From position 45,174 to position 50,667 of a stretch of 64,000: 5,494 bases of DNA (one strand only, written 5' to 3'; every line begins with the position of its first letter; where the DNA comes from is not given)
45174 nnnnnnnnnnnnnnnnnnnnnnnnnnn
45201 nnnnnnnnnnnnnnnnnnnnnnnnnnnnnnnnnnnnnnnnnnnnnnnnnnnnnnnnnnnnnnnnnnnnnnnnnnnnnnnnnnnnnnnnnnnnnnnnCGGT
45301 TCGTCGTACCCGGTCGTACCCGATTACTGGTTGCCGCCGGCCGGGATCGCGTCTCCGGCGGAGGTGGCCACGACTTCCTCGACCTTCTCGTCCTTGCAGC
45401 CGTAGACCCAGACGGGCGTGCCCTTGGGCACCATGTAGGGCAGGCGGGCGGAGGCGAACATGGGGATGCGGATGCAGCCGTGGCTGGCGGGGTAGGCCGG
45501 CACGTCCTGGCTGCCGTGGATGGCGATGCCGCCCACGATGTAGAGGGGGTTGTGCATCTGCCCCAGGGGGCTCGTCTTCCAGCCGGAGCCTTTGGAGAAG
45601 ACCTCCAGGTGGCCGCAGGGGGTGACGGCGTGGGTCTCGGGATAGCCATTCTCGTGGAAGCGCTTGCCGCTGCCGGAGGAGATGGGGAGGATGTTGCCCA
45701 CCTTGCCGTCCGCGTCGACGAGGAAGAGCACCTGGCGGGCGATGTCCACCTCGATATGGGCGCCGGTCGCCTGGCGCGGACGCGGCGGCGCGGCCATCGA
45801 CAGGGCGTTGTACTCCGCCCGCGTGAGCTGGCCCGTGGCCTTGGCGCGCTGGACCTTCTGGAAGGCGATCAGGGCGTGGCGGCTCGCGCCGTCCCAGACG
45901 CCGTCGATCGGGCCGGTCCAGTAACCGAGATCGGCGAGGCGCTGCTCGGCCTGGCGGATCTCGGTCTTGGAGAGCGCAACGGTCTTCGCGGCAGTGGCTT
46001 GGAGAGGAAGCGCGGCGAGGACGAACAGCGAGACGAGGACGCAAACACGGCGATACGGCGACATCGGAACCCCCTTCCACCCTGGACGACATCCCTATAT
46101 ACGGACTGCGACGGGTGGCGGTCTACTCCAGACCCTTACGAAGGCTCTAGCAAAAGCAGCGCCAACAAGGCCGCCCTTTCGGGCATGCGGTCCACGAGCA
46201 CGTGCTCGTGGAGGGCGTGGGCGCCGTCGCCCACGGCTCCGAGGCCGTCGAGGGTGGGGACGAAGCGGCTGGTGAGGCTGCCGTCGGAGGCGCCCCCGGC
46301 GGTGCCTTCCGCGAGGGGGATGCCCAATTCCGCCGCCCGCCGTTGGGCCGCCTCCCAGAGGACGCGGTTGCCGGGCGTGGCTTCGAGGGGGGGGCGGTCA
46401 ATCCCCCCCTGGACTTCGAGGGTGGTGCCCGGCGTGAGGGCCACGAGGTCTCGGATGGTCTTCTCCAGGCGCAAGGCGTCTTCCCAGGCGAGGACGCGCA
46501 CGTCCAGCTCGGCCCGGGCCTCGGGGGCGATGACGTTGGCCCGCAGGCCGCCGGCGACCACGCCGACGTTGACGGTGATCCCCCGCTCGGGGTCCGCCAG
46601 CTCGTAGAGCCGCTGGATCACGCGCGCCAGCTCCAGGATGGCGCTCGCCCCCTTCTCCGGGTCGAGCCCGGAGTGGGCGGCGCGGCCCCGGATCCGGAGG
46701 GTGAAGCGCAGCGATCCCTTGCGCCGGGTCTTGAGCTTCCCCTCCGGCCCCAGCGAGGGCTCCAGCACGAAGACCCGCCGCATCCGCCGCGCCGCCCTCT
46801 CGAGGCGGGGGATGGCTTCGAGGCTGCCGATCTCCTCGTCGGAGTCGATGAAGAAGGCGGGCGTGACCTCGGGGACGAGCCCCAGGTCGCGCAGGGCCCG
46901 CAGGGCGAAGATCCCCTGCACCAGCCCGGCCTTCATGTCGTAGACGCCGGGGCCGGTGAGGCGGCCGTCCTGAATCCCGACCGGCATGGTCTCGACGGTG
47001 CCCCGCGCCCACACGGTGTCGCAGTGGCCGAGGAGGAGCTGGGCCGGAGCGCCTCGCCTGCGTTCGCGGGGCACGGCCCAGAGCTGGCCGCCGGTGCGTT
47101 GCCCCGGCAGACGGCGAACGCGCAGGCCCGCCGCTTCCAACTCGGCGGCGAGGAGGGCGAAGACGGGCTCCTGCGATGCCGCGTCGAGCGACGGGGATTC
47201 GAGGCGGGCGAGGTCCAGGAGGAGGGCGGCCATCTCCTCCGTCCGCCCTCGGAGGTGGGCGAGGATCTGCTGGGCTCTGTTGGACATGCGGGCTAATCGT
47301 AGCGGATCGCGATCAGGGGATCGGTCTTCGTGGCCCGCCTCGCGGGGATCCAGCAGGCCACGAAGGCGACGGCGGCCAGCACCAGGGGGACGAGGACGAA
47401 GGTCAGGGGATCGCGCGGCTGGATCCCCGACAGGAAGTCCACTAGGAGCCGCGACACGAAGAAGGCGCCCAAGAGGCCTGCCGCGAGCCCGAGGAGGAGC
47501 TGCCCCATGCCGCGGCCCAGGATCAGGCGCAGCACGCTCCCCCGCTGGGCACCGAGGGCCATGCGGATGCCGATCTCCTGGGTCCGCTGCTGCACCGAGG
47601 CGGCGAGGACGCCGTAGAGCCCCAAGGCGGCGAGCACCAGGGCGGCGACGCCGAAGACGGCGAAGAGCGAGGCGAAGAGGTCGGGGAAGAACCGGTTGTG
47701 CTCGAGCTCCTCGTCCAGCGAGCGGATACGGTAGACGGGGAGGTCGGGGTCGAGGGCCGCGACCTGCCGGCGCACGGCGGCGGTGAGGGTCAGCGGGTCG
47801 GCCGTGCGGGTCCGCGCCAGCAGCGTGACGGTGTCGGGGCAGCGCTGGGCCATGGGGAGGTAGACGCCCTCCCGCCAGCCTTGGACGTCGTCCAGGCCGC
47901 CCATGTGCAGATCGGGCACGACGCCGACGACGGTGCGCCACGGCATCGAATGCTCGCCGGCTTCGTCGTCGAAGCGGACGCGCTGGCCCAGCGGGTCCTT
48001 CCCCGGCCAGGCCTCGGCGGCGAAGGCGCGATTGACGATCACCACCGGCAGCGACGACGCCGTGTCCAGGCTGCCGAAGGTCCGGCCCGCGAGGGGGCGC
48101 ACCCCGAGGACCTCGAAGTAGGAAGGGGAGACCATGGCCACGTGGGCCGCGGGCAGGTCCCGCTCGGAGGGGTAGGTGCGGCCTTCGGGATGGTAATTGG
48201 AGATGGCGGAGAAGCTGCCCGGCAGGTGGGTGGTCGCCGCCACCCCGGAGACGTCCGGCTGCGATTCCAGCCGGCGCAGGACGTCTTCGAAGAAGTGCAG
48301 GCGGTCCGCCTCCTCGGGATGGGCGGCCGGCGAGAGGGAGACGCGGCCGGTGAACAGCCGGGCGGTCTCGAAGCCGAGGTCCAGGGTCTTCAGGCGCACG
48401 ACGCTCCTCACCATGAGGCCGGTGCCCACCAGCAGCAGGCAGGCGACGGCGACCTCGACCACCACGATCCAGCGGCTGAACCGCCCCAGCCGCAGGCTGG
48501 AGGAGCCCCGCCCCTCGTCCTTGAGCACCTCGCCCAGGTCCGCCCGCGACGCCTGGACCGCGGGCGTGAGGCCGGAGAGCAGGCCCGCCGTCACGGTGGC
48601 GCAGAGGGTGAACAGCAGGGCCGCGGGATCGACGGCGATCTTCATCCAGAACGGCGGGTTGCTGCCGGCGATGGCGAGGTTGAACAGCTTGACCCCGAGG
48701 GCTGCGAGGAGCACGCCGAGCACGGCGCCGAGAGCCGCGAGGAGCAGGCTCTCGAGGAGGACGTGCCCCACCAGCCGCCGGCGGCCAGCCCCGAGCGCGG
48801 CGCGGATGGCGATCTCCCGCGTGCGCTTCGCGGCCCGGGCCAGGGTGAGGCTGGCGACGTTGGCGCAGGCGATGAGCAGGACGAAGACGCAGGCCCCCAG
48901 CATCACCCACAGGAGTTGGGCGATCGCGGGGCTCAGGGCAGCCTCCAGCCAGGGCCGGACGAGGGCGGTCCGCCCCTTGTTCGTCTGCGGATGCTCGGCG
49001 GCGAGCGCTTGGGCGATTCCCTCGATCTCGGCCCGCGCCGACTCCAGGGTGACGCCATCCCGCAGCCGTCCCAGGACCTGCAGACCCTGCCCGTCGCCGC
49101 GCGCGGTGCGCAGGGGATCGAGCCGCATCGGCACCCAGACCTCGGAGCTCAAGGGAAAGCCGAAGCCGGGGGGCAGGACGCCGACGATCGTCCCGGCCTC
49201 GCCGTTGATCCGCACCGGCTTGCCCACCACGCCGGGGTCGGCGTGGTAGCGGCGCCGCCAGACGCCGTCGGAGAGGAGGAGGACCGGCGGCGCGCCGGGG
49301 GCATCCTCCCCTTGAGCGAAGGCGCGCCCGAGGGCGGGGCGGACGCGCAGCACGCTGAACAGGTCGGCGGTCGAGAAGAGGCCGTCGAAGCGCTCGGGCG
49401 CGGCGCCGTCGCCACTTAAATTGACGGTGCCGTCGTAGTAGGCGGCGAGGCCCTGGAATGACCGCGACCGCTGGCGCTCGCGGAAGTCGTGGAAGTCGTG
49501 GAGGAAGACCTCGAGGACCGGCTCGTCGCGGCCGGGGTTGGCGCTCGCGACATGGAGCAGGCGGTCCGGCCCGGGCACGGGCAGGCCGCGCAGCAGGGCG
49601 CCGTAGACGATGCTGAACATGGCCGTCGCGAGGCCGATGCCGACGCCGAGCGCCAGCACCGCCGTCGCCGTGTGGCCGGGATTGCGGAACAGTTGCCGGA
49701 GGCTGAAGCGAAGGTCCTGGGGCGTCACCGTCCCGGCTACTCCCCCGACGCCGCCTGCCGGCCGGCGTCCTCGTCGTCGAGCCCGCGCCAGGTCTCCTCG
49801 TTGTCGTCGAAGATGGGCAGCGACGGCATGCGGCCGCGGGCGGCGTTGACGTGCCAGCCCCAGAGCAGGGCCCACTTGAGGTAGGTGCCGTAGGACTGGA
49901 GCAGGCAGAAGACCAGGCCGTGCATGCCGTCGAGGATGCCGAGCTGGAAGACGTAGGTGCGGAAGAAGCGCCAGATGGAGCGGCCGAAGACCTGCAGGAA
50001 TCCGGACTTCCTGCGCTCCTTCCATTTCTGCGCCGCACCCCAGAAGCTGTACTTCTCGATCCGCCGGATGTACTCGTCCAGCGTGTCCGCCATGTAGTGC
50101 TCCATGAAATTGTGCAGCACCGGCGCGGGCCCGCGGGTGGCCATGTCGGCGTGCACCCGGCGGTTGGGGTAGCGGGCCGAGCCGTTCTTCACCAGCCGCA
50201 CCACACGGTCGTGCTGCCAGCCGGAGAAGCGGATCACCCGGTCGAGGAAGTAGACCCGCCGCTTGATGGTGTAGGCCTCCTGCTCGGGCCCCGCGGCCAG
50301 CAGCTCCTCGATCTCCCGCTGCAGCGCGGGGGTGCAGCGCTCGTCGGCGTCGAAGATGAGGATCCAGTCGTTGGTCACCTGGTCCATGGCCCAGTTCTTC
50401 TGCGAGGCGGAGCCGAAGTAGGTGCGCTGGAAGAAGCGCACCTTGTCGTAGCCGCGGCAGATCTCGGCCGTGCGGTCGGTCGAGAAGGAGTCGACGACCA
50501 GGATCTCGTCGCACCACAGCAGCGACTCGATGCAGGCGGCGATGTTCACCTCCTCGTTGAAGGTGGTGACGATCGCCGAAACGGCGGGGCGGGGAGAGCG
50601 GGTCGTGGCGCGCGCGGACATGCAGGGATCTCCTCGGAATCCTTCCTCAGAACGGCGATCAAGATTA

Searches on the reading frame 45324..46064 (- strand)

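Call 96: search_protein_families(library=pfam, proteins=[window:45324-46064:-], max_evalue=0.0001)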
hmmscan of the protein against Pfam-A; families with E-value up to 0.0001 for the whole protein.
window:45324-46064:- (246 aa): 3 families
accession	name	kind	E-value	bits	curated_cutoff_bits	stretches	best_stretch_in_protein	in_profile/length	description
PF03734.19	YkuD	-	7.4e-11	43.3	23.4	1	103-220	3-146/146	L,D-transpeptidase catalytic domain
PF01471.23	PG_binding_1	-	1.6e-10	41.4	23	1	34-88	3-57/57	Putative peptidoglycan binding domain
PF08823.16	PG_binding_2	-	3.3e-05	24.5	21.1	1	27-71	9-53/74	Putative peptidoglycan binding domain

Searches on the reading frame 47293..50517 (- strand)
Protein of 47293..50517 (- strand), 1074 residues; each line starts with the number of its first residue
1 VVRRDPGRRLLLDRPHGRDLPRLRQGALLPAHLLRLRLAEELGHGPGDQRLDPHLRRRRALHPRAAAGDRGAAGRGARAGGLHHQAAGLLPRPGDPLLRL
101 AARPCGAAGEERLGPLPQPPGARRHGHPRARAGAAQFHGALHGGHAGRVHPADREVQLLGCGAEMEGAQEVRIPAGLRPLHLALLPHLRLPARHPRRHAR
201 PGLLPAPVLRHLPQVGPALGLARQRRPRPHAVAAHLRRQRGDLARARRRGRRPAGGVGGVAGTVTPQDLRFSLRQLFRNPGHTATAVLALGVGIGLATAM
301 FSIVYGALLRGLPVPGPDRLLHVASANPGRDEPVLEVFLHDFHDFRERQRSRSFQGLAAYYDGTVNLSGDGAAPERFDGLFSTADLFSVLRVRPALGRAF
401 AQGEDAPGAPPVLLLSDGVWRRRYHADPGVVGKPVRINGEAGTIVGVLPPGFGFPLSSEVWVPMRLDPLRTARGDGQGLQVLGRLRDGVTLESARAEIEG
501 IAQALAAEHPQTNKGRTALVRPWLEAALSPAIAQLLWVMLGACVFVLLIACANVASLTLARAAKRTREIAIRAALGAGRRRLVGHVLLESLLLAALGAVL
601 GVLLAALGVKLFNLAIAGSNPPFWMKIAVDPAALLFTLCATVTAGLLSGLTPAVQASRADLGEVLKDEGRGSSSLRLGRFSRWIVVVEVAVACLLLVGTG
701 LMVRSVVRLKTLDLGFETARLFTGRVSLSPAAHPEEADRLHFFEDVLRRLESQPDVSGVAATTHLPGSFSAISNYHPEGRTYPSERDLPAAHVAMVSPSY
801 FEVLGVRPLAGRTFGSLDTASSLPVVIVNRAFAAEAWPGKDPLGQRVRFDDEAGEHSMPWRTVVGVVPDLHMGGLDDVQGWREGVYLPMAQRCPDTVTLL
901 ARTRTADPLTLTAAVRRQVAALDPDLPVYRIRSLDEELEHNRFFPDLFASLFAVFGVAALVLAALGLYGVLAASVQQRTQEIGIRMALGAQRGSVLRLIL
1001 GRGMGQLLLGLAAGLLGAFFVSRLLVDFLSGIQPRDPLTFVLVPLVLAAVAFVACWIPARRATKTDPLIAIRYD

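Call 96: search_protein_families(library=pfam, proteins=[window:47293-50517:-], max_evalue=0.0001)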
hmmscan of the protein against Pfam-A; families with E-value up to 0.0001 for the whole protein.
window:47293-50517:- (1074 aa): 2 families
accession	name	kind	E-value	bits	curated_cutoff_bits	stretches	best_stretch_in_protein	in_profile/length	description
PF12704.14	MacB_PCD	-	1.3e-37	130.5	27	2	283-500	1-206/207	MacB-like periplasmic core domain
PF02687.27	FtsX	-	1.9e-32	112.2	25.5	2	954-1067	2-120/120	FtsX-like permease C-terminal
